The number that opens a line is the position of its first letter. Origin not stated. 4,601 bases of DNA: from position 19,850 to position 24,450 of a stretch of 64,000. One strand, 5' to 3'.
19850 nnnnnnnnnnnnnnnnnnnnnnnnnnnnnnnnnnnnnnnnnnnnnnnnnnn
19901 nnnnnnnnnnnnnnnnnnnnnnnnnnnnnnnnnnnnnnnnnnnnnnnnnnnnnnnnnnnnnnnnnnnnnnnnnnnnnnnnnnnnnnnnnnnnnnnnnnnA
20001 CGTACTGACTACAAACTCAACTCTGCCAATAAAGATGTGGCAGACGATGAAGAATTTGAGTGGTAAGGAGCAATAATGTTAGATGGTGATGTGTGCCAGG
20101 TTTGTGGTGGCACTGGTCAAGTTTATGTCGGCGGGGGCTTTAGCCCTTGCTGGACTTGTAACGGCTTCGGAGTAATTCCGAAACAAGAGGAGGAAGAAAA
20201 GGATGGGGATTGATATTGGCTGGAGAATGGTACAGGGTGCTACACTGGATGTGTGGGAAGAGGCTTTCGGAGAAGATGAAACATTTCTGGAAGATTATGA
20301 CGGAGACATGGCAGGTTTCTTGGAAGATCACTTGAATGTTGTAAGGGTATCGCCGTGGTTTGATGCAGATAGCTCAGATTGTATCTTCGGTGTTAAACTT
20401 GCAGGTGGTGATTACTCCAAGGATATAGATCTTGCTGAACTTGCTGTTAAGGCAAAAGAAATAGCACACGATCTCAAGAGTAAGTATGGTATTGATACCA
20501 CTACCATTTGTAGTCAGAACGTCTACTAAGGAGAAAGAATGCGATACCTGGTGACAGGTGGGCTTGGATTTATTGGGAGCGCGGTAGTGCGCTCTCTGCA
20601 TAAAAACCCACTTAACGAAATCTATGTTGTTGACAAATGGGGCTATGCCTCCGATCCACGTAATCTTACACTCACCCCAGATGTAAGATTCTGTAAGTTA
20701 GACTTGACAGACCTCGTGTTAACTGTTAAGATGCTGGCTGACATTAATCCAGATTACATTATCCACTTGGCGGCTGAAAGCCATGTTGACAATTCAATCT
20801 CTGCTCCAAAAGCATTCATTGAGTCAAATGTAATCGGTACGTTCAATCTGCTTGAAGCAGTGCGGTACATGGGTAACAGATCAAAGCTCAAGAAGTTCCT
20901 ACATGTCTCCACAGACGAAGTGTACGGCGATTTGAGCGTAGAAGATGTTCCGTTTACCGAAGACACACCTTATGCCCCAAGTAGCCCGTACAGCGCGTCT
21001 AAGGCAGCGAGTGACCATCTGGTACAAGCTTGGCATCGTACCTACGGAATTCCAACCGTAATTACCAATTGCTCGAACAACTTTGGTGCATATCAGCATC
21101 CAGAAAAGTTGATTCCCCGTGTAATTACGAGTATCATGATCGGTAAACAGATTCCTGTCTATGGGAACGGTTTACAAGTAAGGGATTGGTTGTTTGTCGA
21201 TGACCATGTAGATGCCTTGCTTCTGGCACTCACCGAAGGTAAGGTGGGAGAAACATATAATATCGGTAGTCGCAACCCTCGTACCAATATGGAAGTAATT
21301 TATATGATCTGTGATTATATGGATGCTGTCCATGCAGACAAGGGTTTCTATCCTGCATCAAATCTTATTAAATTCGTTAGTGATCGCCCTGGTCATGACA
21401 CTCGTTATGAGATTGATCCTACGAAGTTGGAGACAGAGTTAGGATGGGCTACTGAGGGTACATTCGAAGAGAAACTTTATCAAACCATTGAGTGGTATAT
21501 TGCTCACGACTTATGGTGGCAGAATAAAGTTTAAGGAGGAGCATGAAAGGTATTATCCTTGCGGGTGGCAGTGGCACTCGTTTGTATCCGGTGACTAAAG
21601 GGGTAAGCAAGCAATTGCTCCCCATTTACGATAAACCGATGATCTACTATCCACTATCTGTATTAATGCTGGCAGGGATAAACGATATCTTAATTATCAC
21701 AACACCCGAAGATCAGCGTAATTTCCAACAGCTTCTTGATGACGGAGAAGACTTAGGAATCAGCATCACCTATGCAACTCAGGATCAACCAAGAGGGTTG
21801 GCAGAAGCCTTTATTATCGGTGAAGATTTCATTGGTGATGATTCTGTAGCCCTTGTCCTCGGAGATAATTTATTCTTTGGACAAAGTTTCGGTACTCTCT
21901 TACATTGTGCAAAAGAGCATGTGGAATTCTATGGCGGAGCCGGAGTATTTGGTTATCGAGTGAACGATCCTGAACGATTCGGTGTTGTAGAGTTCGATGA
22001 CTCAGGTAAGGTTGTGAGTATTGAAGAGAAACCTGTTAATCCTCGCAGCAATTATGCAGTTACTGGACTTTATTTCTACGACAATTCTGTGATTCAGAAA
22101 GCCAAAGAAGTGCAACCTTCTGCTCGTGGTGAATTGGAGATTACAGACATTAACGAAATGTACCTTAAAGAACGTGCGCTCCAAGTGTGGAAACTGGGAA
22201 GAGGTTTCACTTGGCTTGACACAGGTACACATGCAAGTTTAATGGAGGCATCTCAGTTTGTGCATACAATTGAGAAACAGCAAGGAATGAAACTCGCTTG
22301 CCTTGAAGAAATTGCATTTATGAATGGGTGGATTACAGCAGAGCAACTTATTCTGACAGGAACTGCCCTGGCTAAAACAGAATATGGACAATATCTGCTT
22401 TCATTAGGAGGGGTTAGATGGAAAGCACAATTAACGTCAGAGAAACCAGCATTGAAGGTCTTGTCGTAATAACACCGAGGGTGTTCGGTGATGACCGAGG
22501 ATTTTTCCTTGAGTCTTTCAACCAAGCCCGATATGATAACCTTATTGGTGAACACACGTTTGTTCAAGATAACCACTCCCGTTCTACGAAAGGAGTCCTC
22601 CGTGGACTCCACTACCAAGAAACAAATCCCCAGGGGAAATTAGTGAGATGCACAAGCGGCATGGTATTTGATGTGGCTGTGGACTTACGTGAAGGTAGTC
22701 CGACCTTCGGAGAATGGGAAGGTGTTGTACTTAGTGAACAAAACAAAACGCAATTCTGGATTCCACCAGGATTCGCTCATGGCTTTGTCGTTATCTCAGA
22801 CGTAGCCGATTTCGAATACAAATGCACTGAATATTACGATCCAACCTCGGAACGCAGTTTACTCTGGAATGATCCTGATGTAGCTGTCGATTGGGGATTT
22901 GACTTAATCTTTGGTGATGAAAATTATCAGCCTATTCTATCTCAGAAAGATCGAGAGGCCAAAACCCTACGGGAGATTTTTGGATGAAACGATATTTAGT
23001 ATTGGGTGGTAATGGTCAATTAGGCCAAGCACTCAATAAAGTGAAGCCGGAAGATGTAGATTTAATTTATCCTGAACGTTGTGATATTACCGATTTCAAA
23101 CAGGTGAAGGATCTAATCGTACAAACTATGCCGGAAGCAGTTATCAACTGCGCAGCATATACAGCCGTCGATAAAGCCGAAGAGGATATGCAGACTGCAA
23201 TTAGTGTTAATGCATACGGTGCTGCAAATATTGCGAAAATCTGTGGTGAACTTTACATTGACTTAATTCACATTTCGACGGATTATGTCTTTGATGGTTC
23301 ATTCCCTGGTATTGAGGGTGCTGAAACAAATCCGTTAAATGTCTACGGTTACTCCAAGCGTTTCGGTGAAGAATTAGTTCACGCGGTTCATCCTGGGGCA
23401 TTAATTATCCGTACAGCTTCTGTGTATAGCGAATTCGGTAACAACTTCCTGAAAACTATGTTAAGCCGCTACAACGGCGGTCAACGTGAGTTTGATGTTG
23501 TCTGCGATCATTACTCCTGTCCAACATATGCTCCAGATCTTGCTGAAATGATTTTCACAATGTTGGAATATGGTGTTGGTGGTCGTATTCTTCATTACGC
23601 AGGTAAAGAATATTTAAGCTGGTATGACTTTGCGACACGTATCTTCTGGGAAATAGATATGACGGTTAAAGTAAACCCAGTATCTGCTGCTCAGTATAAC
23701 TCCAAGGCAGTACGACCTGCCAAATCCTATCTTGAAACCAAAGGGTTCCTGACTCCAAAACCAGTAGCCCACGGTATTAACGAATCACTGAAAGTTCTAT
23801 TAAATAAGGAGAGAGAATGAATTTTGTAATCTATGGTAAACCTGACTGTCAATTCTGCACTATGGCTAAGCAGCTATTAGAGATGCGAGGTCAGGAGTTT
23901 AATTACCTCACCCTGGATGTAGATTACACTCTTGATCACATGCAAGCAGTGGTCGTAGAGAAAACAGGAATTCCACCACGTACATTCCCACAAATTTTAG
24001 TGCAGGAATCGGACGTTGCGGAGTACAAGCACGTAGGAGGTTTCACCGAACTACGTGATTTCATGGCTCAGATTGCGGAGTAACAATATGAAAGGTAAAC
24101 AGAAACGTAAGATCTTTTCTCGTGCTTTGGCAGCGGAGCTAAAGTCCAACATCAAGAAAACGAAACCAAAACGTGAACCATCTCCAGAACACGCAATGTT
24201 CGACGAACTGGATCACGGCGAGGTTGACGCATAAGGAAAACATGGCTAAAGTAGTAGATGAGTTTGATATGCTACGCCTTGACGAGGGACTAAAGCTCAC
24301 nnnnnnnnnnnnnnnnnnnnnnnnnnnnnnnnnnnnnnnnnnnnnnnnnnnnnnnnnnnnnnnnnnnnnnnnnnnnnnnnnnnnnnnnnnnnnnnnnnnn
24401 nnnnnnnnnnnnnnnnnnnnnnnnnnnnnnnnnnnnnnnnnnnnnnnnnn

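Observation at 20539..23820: Complete host-like dTDP-L-rhamnose operon (rmlB-rmlA-rmlC-rmlD) in a phage early region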

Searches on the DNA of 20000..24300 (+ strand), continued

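Call 21: search_dna_similar(query=window:20539-23820:+, collection=ecoli_genomes, mode=distant, max_rows=12)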
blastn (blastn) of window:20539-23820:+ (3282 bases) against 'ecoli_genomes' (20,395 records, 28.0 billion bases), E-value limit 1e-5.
Records with a match: 5464; places in all: 8443; records where one place covers at least 80% of the query: 0.
Genomes with a match: 5426 of 5426; with a place that covers at least 80% of the query: 0. Places per genome that has any: lowest 1, median 2, highest 4. On chromosomes: 8405 places; on plasmids: 38.
Best place of each record, by identity: 60-80% 5464.
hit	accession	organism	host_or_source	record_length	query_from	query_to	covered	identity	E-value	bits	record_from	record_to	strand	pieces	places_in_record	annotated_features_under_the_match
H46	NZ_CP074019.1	Escherichia coli strain PM22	Pig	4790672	415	1799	42%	63.4%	8e-34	157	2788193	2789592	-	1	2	rfbA: glucose-1-phosphate thymidylyltransferase RfbA | rfbB: dTDP-glucose 4,6-dehydratase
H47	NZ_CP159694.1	Escherichia coli strain Z142-3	hospital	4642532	415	1799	42%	63.4%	8e-34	157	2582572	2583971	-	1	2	rfbA: glucose-1-phosphate thymidylyltransferase RfbA | rfbB: dTDP-glucose 4,6-dehydratase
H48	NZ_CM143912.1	Escherichia coli strain E04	Homo sapiens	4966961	364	1808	36%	66.2%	3e-39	270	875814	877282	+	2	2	rfbA: glucose-1-phosphate thymidylyltransferase RfbA | rfbB: dTDP-glucose 4,6-dehydratase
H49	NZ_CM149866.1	Escherichia coli strain HCP8S3_I1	Sus scrofa domesticus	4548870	364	1777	35%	67.4%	5e-43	310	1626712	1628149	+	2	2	rfbA: glucose-1-phosphate thymidylyltransferase RfbA | rfbB: dTDP-glucose 4,6-dehydratase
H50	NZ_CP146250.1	Escherichia coli strain L26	chicken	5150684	364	1777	35%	66.7%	5e-43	282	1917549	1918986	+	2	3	rfbA: glucose-1-phosphate thymidylyltransferase RfbA | rfbB: dTDP-glucose 4,6-dehydratase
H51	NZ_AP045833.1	Escherichia coli strain wlxctx60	Ursus thibetanus japonicus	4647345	364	1777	35%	66.7%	5e-43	282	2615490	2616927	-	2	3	rfbA: glucose-1-phosphate thymidylyltransferase RfbA | rfbB: dTDP-glucose 4,6-dehydratase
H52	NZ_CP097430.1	Escherichia coli strain C288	Homo sapiens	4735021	358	1776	36%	65.1%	3e-33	263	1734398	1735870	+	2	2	rfbA: glucose-1-phosphate thymidylyltransferase RfbA | rfbB: dTDP-glucose 4,6-dehydratase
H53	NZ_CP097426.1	Escherichia coli strain C289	Homo sapiens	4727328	358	1776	36%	65.1%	3e-33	263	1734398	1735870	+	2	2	rfbA: glucose-1-phosphate thymidylyltransferase RfbA | rfbB: dTDP-glucose 4,6-dehydratase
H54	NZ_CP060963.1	Escherichia coli strain EC7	Homo sapiens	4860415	358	1776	36%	65.1%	3e-33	263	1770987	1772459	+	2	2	rfbA: glucose-1-phosphate thymidylyltransferase RfbA | rfbB: dTDP-glucose 4,6-dehydratase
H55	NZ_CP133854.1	Escherichia coli strain ES4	Homo sapiens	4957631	358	1776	36%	65.1%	3e-33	263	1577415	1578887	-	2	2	rfbA: glucose-1-phosphate thymidylyltransferase RfbA | rfbB: dTDP-glucose 4,6-dehydratase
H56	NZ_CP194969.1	Escherichia coli strain EC28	Homo sapiens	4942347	358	1776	36%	65.1%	3e-33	263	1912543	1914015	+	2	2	rfbA: glucose-1-phosphate thymidylyltransferase RfbA | rfbB: dTDP-glucose 4,6-dehydratase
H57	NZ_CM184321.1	Escherichia coli strain ES11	Aquarana catesbeiana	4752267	358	1776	36%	65.1%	3e-33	263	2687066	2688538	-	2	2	rfbA: glucose-1-phosphate thymidylyltransferase RfbA | rfbB: dTDP-glucose 4,6-dehydratase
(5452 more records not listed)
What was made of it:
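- On Enterobacterial Rfb/Rff-type enzymes ('host-like'): DNA identity is at most 67% in 5,426 E. coli genomes (call 21).
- Checked: The best DNA match in 5,426 E. coli genomes is 63-67% over part of rmlB-rmlA only (call 21).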

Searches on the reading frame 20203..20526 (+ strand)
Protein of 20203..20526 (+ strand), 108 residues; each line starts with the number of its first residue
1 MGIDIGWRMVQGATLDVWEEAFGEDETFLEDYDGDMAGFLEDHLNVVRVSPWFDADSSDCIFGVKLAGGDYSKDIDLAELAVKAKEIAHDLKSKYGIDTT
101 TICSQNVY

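Call 3: search_protein_families(library=ncbifam, proteins=[window:20203-20526:+])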
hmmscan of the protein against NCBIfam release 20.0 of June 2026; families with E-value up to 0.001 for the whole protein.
window:20203-20526:+ (108 aa): 0 families

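Call 19: search_protein_families(library=pfam, proteins=[window:20203-20526:+], max_evalue=0.1)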
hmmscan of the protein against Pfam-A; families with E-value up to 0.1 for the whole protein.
window:20203-20526:+ (108 aa): 0 families

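Call 20: search_protein_families(library=phrogs, proteins=[window:20203-20526:+], max_evalue=0.001)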
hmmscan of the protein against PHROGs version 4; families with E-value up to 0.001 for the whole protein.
window:20203-20526:+ (108 aa): 1 family
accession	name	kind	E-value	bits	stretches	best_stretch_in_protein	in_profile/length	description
phrog_15453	-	unknown function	6.9e-33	114.2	1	1-108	1-108/108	-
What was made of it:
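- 20203..20529 (+): Small conserved ORF (108 aa, phrog_15453, function unknown) between nrdB and rmlB. Its stop codon marks the left edge of the rmlB-rmlA indel relative to the Klebsiella phages. PHROG hit E 7e-33 in call 20.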

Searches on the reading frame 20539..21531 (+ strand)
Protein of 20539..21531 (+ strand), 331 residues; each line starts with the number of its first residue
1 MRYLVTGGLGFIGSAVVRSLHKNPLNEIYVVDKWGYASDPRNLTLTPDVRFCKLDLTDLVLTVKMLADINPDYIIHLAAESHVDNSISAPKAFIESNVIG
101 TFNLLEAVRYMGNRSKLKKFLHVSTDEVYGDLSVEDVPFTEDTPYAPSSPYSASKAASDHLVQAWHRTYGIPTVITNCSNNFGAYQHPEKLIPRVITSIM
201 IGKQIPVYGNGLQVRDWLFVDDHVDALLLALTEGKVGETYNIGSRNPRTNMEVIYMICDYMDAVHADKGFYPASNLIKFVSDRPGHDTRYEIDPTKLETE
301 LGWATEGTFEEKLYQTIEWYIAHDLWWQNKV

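Call 3: search_protein_families(library=ncbifam, proteins=[window:20539-21531:+])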
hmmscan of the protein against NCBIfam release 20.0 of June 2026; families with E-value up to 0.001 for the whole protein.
window:20539-21531:+ (331 aa): 28 families (the best 25 are shown)
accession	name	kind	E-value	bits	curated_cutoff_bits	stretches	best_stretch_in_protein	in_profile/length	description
TIGR01181.1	dTDP_gluc_dehyt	equivalog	2.6e-128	427.6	365.1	1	2-329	1-320/321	dTDP-glucose 4,6-dehydratase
NF007582.0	PRK10217.1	equivalog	3e-117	391.7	698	1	2-329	3-340/355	dTDP-glucose 4,6-dehydratase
NF007490.0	PRK10084.1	subfamily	3.6e-114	381.5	649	1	1-329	1-343/361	dTDP-glucose 4,6-dehydratase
TIGR04180.1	EDH_00030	hypoth_equivalog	1.6e-39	135.8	475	1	4-263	2-258/297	NAD-dependent 4,6-dehydratase LegB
TIGR01179.1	galE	equivalog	1.8e-34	119.1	262.3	1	4-321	3-326/332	UDP-glucose 4-epimerase GalE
TIGR01472.1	gmd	equivalog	6.8e-29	101.1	415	1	55-314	62-332/342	GDP-mannose 4,6-dehydratase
TIGR02622.1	CDP_4_6_dhtase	equivalog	1.4e-25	90.2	278.45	1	3-321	7-331/352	CDP-glucose 4,6-dehydratase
NF011728.1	PRK15181.1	equivalog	3e-21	75.8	760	1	2-322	17-339/348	Vi polysaccharide biosynthesis UDP-N-acetylglucosaminuronic acid C-4 epimerase TviC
TIGR02197.1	heptose_epim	equivalog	5.7e-20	71.7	274.6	1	4-263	2-262/316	ADP-glyceromanno-heptose 6-epimerase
NF007956.0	PRK10675.1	subfamily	7.6e-19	68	394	1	1-323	1-332/338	UDP-glucose 4-epimerase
TIGR03466.1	HpnA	hypoth_equivalog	1.3e-18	67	367.65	1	2-246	2-232/327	hopanoid-associated sugar epimerase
NF047922.1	GDPFucSynFcl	equivalog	1.5e-14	54.2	500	1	3-323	5-304/308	GDP-L-fucose synthase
TIGR01214.1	rmlD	equivalog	2.6e-13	49.7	224.05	1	3-166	2-139/285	dTDP-4-dehydrorhamnose reductase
NF042422.1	oxyalk_red_OleD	equivalog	1.9e-12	47.2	580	1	1-267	1-256/329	2-alkyl-3-oxoalkanoate reductase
NF052578.1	StrlDmthSdmBMthl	equivalog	9.3e-11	42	600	1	1-243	1-228/328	sterol demethylase protein SdmB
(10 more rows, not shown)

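Call 20: search_protein_families(library=phrogs, proteins=[window:20539-21531:+], max_evalue=0.001)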
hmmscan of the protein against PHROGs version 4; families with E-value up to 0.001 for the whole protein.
window:20539-21531:+ (331 aa): 1 family
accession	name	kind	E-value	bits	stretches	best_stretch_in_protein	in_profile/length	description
phrog_540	-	DNA, RNA and nucleotide metabolism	3e-107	360.8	1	1-330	293-604/715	nucleotide-sugar epimerase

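Call 104: search_protein_families(library=padloc, proteins=[window:20539-21531:+], max_evalue=0.001)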
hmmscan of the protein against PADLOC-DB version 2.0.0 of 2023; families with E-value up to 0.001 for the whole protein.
window:20539-21531:+ (331 aa): 0 families
